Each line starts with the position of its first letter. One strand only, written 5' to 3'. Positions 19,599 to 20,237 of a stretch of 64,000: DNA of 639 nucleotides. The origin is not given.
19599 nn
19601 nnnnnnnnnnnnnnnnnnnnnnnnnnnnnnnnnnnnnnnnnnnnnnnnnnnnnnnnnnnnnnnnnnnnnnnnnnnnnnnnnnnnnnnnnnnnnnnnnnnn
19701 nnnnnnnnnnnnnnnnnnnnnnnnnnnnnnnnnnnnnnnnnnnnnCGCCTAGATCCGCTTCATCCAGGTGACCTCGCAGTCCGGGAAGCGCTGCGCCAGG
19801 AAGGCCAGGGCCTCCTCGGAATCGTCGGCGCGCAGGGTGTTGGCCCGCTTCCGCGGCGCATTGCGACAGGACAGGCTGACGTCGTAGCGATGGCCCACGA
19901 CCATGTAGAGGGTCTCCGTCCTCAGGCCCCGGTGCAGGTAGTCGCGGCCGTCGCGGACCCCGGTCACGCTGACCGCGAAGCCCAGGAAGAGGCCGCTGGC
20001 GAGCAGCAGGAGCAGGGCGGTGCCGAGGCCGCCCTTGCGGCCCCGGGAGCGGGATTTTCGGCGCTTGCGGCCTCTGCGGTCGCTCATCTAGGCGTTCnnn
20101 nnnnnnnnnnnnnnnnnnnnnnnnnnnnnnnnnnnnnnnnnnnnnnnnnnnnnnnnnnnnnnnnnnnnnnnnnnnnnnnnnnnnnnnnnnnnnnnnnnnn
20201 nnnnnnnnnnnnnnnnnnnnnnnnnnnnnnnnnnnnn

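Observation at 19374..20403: Tandem triplication of a small single-pass membrane protein family with a conserved C-terminal A-FL--RFPDCE motif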

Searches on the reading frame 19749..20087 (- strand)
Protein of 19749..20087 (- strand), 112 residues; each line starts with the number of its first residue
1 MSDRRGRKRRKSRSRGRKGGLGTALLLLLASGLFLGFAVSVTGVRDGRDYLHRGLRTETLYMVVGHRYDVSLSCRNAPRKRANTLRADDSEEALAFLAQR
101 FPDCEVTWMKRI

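Call 4: search_protein_families(library=pfam, proteins=[window:19749-20087:-], max_evalue=1)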
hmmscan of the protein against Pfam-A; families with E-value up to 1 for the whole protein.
window:19749-20087:- (112 aa): 0 families

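Call 5: search_protein_families(library=ncbifam, proteins=[window:19749-20087:-], max_evalue=1)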
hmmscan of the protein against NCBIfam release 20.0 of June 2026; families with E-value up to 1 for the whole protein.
window:19749-20087:- (112 aa): 0 families

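Call 6: search_protein_families(library=padloc, proteins=[window:19749-20087:-], max_evalue=1)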
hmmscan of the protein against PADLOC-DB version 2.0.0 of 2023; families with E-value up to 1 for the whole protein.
window:19749-20087:- (112 aa): 0 families

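Call 50: predict_structure(alignment_id=A5)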
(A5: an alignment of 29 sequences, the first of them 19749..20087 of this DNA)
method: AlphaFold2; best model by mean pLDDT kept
length: 112 residues; sequences in the alignment: 29
mean_pLDDT: 78.8   pTM: 0.59
mean pLDDT of the five models: 78.8, 77.0, 76.6, 74.4, 73.8
residues with pLDDT >= 90: 38; 70-90: 41; 50-70: 30; < 50: 3
segments of 3 or more residues with pLDDT < 50: none
pLDDT, mean of each block of 10 residues (from residue 1): 55 53 73 71 69 85 90 89 91 95 95 89
secondary structure, 60 per line:
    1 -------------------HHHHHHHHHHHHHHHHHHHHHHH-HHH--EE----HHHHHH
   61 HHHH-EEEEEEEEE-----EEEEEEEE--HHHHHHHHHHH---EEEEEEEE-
elements in order: H20-42 H55-64 E66-74 E80-87 H90-100 E104-111
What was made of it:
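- Closest known: Ring-building-motif. Same: The order of secondary-structure elements is the same, alpha-beta-beta-alpha-beta (call 50).
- The AF2 model reaches pLDDT 85-95 over the domain (call 50). The AF2 domain model is confident (call 50).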

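Call 55: find_related_loci(query=A6, collection=genome_contigs, flank=10000)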
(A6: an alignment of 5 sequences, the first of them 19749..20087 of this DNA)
Query A6 (112 aa) in genome_contigs; peptide patterns used: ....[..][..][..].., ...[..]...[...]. (x = any residue, [..] = any of these).
56 stretches matched a pattern, but none encodes a relative of the query by tblastn (E <= 1e-3).

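Call 56: find_related_loci(query=A6, collection=viral_contigs, flank=8000)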
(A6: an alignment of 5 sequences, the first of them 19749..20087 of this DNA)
Query A6 (112 aa) in viral_contigs; peptide patterns used: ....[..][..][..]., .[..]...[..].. (x = any residue, [..] = any of these).
39 stretches matched a pattern, but none encodes a relative of the query by tblastn (E <= 1e-3).

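Call 66: search_protein_families(library=phrogs, proteins=[window:19749-20087:-], max_evalue=0.1)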
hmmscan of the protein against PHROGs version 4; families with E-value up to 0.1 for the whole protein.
window:19749-20087:- (112 aa): 0 families

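Call 68: fold_search(model_id=the predicted structure, library=viral)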
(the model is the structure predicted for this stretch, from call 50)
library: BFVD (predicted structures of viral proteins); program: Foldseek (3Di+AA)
matches with E <= 10: 1265; with E <= 0.001: 0
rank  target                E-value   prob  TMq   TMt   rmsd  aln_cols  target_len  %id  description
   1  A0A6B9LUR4            6.8e-03  1.00  0.39  0.47  11.2       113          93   14  (no name in the UniProt tables at hand)
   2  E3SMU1                8.7e-03  1.00  0.37  0.19   2.4        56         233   18  DUF6321 domain-containing protein [Prochlorococcus phage P-HM1]
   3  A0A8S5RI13            9.3e-03  1.00  0.40  0.63   1.6        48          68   25  Uncharacterized protein [virus sp. ctML55]
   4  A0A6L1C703            1.4e-02  1.00  0.38  0.70   1.7        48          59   19  (no name in the UniProt tables at hand)
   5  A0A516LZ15            1.5e-02  1.00  0.40  0.53   1.2        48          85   14  (no name in the UniProt tables at hand)
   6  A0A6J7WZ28            1.5e-02  1.00  0.38  0.57   7.1        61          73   15  Uncharacterized protein [uncultured Caudovirales phage]
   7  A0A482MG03            1.6e-02  1.00  0.39  0.46   9.3        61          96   16  (no name in the UniProt tables at hand)
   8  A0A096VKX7            1.9e-02  0.99  0.38  0.31  14.1       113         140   14  Uncharacterized protein [Synechococcus phage S-CBP2]
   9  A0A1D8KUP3            2.0e-02  1.00  0.40  0.69   1.9        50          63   14  Uncharacterized protein [Synechococcus phage S-CAM7]
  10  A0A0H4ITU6            2.0e-02  1.00  0.36  0.69   2.8        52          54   13  Uncharacterized protein [Stenotrophomonas phage IME-SM1]
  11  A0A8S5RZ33            2.0e-02  1.00  0.34  0.65   3.0        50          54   16  Uncharacterized protein [Myoviridae sp. ctNQV2]
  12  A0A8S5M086            2.1e-02  1.00  0.37  0.65   2.0        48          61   17  Uncharacterized protein [Siphoviridae sp. ctM7c3]
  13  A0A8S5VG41            2.2e-02  0.96  0.29  0.46   3.4        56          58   21  Uncharacterized protein [Siphoviridae sp. ctNHj22]
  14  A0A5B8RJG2            2.2e-02  0.87  0.29  0.27  11.2        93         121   13  DUF3627 domain-containing protein [Iridovirus Liz-CrIV]
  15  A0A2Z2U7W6            2.4e-02  1.00  0.40  0.71   1.3        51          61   20  Uncharacterized protein [Ralstonia phage RPSC1]
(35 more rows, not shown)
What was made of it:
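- Tried and rejected: BFVD gave nothing at E <= 1e-3 (call 68).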

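Call 87: search_dna_similar(query=window:19749-20087:-, collection=plasmids, mode=protein, max_evalue=0.01, max_rows=10)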
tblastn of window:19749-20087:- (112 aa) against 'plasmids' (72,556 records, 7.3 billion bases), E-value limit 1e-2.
No match.

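Call 88: search_dna_similar(query=window:19749-20087:-, collection=phages, mode=protein, max_evalue=0.01, max_rows=10)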
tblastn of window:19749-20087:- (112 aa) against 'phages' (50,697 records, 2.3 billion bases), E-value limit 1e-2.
No match.
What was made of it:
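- On Toxin-immunity / orphan immunity arrays: Absent from plasmid, phage and IMG/VR collections (calls 56, 87, 88).
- No match was found in plasmids, phages or IMG/VR (calls 56, 87, 88).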
